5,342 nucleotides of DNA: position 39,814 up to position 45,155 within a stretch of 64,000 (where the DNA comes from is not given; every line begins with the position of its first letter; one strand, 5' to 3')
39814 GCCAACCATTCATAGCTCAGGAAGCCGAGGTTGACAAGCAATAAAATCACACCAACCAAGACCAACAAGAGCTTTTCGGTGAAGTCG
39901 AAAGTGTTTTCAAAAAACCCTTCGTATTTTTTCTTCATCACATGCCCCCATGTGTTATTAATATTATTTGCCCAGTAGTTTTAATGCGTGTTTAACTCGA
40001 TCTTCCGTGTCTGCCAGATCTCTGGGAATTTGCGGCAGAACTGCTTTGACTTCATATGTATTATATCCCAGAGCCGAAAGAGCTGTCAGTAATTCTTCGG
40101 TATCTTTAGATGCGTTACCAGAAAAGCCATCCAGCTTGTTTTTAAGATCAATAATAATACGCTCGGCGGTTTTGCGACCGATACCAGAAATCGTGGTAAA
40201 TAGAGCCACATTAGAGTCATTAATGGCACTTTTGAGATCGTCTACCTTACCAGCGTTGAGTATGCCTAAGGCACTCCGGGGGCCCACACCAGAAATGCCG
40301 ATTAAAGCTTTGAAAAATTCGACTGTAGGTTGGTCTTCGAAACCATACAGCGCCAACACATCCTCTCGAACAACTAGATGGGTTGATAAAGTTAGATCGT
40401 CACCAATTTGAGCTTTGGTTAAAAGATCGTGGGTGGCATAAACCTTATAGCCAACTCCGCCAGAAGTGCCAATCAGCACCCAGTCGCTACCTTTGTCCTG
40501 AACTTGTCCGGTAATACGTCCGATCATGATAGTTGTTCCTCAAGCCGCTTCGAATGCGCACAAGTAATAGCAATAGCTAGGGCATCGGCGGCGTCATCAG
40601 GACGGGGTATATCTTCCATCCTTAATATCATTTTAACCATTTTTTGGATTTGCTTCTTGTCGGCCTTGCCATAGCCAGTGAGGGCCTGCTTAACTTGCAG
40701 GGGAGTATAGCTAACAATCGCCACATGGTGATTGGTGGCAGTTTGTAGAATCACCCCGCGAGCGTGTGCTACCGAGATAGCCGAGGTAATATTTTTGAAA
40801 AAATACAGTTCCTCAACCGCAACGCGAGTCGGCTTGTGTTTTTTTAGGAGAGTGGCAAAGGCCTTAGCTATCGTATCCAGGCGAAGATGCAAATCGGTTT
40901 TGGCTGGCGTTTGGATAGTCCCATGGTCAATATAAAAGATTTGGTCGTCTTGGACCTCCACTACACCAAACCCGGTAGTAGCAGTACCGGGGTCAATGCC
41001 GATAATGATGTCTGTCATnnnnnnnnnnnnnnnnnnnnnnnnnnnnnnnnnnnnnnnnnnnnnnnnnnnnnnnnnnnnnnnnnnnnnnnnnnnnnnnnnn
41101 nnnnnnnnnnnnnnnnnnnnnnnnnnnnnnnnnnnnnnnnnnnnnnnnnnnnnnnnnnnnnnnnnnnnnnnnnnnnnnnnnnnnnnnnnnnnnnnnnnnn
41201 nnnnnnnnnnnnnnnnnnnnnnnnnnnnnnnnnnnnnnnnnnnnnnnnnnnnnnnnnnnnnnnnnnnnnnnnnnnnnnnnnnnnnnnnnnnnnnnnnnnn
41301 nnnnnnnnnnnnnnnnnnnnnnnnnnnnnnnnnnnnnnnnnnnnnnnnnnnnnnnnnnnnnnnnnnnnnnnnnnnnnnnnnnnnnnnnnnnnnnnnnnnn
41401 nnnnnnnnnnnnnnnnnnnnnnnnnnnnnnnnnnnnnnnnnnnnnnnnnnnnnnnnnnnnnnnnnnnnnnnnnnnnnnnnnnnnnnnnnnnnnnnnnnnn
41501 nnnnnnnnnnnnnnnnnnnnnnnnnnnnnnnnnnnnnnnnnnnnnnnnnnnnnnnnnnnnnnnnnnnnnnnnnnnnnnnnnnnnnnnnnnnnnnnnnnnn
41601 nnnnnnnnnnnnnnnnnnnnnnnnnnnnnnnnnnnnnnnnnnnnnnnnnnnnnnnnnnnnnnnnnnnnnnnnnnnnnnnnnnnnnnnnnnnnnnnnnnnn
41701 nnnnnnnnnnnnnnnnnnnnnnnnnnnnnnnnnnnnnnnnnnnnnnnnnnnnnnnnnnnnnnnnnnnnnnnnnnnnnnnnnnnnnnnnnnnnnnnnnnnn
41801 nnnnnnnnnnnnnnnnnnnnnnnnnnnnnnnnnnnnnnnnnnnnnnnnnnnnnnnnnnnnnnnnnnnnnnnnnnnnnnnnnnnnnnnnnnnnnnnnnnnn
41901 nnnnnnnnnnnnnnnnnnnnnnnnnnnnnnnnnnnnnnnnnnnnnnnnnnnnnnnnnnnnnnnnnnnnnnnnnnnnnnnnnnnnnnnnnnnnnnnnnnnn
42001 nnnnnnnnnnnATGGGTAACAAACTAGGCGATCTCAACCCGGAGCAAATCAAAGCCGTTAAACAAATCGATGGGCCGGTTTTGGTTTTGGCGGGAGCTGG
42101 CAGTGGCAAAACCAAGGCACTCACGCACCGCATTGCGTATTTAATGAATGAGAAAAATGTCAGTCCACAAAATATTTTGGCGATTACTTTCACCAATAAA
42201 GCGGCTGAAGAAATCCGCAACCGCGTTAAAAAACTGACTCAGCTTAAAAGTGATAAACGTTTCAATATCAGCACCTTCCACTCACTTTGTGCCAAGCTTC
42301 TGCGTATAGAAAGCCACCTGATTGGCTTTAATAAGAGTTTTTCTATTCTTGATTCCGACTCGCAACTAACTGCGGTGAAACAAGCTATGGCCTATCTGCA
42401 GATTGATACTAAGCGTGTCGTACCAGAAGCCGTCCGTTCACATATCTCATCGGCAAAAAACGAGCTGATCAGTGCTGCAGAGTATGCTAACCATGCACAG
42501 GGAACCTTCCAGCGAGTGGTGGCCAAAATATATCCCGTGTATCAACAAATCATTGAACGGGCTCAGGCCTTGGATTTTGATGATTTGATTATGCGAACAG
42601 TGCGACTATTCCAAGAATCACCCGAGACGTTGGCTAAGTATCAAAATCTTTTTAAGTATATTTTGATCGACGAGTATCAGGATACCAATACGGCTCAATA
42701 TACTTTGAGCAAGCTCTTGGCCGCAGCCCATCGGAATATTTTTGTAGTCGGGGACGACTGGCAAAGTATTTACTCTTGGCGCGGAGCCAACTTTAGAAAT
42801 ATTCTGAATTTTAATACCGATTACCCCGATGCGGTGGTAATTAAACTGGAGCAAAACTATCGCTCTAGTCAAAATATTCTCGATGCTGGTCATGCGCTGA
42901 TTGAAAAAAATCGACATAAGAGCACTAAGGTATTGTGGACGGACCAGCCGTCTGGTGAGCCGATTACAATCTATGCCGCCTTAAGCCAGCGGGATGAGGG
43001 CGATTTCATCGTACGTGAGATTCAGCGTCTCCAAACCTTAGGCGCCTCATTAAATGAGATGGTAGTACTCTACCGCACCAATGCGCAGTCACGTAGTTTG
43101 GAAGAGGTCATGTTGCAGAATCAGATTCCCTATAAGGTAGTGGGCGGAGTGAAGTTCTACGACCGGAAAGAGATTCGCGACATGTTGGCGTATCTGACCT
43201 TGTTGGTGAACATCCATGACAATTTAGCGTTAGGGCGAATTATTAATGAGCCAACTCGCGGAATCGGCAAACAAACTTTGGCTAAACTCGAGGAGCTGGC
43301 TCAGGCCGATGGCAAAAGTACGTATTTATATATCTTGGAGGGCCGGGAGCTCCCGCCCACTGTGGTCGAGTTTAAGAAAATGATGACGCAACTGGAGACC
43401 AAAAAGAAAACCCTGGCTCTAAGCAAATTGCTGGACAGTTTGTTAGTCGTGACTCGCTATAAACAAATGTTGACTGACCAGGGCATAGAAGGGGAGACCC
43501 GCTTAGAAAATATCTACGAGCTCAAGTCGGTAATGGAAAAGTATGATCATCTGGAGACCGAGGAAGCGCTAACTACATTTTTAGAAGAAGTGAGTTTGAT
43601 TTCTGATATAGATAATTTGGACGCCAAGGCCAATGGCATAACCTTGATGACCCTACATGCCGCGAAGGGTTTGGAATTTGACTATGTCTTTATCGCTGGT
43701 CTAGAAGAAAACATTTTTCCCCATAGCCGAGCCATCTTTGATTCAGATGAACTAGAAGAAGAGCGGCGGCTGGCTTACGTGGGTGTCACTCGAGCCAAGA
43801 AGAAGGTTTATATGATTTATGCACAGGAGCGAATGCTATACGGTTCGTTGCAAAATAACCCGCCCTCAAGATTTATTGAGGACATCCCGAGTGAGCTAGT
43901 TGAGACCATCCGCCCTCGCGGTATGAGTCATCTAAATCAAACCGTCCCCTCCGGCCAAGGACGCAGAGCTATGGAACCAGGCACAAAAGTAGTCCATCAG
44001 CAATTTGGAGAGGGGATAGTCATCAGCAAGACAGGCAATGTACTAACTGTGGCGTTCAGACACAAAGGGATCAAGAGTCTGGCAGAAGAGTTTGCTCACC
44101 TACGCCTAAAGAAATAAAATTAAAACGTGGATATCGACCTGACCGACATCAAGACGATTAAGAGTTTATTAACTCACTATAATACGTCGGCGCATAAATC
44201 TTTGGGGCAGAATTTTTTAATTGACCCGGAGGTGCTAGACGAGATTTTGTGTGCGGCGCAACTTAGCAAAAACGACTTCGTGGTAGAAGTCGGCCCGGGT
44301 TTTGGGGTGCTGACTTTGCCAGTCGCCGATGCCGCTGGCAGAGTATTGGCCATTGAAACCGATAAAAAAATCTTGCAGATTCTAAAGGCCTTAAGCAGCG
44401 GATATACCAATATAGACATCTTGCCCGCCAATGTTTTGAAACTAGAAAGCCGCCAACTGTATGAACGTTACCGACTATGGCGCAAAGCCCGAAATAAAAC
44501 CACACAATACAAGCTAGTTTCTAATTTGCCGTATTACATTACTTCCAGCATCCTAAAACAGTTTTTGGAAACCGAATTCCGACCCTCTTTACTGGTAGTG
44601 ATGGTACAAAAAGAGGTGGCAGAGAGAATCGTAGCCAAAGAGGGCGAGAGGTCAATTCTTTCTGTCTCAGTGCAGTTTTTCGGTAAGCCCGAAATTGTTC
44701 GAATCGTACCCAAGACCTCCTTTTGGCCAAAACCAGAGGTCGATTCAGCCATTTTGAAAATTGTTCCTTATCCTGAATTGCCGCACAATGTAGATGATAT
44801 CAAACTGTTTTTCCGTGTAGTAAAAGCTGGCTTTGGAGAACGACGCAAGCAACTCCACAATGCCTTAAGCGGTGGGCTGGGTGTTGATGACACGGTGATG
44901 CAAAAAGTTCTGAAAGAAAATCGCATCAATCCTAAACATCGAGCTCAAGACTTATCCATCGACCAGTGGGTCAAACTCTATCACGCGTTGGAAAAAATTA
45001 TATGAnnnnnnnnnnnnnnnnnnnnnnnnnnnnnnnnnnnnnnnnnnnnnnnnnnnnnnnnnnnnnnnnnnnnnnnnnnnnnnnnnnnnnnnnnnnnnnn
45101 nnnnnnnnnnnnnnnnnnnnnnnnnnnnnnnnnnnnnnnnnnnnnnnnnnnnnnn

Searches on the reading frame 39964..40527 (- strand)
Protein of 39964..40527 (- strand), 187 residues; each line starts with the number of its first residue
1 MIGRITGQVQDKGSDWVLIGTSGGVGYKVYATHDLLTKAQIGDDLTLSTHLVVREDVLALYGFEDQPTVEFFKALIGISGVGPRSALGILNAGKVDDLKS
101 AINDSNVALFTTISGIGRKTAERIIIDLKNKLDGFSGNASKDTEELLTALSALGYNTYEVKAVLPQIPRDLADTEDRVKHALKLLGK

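Call 17: search_protein_families(library=pfam, proteins=[window:39964-40527:-], max_evalue=0.001)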
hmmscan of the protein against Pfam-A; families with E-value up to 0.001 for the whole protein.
window:39964-40527:- (187 aa): 5 families
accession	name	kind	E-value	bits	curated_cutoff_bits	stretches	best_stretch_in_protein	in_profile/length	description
PF01330.27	RuvA_N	-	2.8e-16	59.8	23.6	1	1-62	1-61/61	RuvA N terminal domain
PF14520.12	HHH_5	-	1.2e-15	58.1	27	1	72-129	1-56/57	Helix-hairpin-helix domain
PF07499.19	RuvA_C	-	4.7e-07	30.6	24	1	143-185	3-46/47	RuvA, C-terminal domain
PF00633.29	HHH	-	0.00011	22.3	24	0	102-125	5-28/30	Helix-hairpin-helix motif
PF21176.3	RecR_HhH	-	0.00053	20.2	27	0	110-126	8-24/45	RecR, helix-hairpin-helix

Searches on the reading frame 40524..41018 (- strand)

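Call 18: search_protein_families(library=pfam, proteins=[window:40524-41018:-], max_evalue=0.001)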
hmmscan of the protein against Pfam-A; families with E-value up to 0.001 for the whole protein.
window:40524-41018:- (164 aa): 1 family
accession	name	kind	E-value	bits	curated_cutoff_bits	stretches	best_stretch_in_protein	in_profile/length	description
PF02075.23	RuvC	-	3.5e-49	167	22.2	1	5-152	1-147/148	Crossover junction endodeoxyribonuclease RuvC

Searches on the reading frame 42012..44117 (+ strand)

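Call 18: search_protein_families(library=pfam, proteins=[window:42012-44117:+], max_evalue=0.001)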
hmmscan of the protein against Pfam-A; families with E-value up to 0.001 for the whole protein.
window:42012-44117:+ (701 aa): 9 families
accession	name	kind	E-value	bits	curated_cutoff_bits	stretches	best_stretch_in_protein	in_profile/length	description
PF00580.27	UvrD-helicase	-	1.8e-89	300.5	23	1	8-272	1-271/271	UvrD/REP helicase N-terminal domain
PF13361.12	UvrD_C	-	3.4e-78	264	25.6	1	277-605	1-349/350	UvrD-like helicase C-terminal domain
PF13245.12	AAA_19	-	3.2e-22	79.6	25.1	1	14-255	3-132/134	AAA domain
PF13538.12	UvrD_C_2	-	4.6e-11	42.8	27.4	1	543-602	2-52/52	UvrD-like helicase C-terminal domain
PF01443.25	Viral_helicase1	-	2.8e-09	37.6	21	0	521-601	154-226/228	Viral superfamily 1 RNA helicase core domain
PF13604.12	AAA_30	-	1.4e-07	31.9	27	0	8-72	2-66/191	AAA domain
PF21196.3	PcrA_UvrD_tudor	-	2e-05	24.8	23.9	1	657-695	2-44/48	PcrA/UvrD tudor domain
PF13086.12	AAA_11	-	6.9e-05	23.2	27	1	8-222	2-222/257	AAA domain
PF13087.12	AAA_12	-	0.00043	20.3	27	0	495-602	83-191/195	AAA domain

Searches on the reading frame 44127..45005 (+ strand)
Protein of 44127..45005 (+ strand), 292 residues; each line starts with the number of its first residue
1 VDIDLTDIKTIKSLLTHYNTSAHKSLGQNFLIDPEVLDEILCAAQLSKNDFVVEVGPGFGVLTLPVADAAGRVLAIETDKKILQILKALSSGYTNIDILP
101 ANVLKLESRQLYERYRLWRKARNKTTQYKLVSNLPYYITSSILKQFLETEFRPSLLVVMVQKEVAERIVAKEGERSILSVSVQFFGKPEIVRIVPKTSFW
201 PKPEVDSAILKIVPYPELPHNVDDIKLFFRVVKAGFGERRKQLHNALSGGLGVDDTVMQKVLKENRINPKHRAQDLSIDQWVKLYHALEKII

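Call 18: search_protein_families(library=pfam, proteins=[window:44127-45005:+], max_evalue=0.001)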
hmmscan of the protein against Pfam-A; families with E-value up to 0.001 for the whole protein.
window:44127-45005:+ (292 aa): 1 family
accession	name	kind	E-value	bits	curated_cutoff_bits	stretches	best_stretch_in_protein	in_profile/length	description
PF00398.26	RrnaAD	-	4.5e-59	200.1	24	1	21-289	3-262/263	Ribosomal RNA adenine dimethylase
